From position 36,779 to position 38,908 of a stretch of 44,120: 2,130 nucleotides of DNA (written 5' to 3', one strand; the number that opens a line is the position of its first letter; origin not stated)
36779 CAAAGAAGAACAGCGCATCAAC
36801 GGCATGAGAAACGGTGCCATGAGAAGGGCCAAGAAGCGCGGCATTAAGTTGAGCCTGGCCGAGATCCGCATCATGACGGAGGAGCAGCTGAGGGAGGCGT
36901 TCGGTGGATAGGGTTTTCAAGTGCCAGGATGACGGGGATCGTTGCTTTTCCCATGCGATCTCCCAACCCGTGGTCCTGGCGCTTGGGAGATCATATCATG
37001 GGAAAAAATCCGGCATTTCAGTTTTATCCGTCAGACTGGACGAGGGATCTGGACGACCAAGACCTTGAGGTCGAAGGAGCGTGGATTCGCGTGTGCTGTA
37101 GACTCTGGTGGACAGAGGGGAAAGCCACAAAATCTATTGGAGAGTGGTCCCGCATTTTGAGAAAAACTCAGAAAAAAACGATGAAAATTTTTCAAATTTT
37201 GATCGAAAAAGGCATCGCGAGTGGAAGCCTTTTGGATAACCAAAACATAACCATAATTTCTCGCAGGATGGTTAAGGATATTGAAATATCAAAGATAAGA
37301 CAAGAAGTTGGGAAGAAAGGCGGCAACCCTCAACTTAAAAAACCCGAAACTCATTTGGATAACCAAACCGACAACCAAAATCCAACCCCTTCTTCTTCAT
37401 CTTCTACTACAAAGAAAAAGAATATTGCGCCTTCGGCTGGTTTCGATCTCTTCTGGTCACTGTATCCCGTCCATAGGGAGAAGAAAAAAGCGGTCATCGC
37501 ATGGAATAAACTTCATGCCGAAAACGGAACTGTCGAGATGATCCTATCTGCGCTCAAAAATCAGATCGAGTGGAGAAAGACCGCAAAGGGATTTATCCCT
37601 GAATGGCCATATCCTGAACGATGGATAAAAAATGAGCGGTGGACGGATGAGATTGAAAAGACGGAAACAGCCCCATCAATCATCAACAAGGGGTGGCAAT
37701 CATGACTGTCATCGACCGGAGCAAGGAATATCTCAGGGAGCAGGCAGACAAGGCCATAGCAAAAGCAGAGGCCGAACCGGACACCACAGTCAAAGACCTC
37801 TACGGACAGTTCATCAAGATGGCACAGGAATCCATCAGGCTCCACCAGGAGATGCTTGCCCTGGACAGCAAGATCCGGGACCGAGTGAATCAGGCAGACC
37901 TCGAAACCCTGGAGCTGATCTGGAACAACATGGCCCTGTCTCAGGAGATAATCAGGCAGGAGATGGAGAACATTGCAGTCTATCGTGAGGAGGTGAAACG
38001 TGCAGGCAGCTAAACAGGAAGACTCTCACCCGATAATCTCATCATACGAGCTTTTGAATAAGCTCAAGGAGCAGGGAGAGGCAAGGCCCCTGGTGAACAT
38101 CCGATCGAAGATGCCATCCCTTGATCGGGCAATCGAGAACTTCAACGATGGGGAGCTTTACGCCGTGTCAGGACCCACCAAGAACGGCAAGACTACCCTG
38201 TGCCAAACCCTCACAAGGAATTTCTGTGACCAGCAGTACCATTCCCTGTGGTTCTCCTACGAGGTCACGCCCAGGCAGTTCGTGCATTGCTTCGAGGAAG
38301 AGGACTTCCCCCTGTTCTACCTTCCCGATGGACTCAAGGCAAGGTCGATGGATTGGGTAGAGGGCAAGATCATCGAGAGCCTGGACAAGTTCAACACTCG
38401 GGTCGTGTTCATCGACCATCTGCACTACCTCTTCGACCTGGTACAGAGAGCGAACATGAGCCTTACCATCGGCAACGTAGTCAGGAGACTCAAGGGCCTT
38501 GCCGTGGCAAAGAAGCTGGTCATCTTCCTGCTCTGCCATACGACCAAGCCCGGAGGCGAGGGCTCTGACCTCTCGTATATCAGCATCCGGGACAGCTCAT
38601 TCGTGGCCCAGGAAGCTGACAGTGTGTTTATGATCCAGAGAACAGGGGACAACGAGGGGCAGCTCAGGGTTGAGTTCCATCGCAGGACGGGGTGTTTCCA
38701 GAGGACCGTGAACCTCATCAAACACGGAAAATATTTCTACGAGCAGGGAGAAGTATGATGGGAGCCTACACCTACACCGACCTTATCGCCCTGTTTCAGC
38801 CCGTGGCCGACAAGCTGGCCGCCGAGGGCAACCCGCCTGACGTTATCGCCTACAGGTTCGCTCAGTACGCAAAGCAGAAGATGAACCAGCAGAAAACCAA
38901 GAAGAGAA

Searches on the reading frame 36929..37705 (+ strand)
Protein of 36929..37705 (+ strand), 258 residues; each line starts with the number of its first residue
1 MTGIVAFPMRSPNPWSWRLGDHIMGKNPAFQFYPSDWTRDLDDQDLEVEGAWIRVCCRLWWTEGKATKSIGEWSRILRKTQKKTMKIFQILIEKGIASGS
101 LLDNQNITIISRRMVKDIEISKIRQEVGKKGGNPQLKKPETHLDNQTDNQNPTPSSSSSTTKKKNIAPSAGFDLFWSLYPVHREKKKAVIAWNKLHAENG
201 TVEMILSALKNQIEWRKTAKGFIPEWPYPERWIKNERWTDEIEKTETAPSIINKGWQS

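Call 52: search_protein_families(library=phrogs, proteins=[window:36929-37705:+], max_evalue=0.001)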
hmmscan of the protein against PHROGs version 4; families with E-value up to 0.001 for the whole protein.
window:36929-37705:+ (258 aa): 5 families
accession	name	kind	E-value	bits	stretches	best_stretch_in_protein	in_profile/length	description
phrog_9327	-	DNA, RNA and nucleotide metabolism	9e-16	59.3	1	29-245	6-245/276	primosomal protein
phrog_270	-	DNA, RNA and nucleotide metabolism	1.5e-14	55.2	1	63-249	63-257/383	replication initiation protein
phrog_9474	-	DNA, RNA and nucleotide metabolism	2.3e-11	44.8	1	140-248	147-255/288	replication initiation protein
phrog_16304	-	unknown function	7.1e-10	40.2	1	128-244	104-218/244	-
phrog_29280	-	unknown function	9.5e-05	23.1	1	28-144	6-117/286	-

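Call 53: search_protein_families(library=pfam, proteins=[window:36929-37705:+], max_evalue=0.001)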
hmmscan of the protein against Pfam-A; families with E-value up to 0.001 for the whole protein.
window:36929-37705:+ (258 aa): 0 families

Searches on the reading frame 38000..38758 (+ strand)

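Call 52: search_protein_families(library=phrogs, proteins=[window:38000-38758:+], max_evalue=0.001)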
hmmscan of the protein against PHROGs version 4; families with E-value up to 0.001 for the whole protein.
window:38000-38758:+ (252 aa): 3 families
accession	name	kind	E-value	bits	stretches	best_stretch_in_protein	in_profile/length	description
phrog_19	-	DNA, RNA and nucleotide metabolism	7.8e-23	82.2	2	124-224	450-553/621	DnaB-like replicative helicase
phrog_239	-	DNA, RNA and nucleotide metabolism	1.7e-21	77.9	1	5-222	313-569/801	DNA primase/helicase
phrog_243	-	DNA, RNA and nucleotide metabolism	3.6e-08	33.7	0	23-93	12-74/273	DnaB-like replicative helicase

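Call 53: search_protein_families(library=pfam, proteins=[window:38000-38758:+], max_evalue=0.001)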
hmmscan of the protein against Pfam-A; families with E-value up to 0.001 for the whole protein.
window:38000-38758:+ (252 aa): 4 families
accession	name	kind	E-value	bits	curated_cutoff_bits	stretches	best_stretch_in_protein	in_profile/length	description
PF03796.21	DnaB_C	-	4.1e-12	46.5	27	2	34-95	2-64/255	DnaB-like helicase C terminal domain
PF13481.12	AAA_25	-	1.1e-07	32.1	27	1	35-185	16-194/195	AAA domain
PF06745.19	ATPase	-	0.0003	20.7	26.6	0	37-98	4-67/231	KaiC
PF20720.3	nSTAND3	-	0.00047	20.3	27.2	1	39-117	5-80/155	Novel STAND NTPase 3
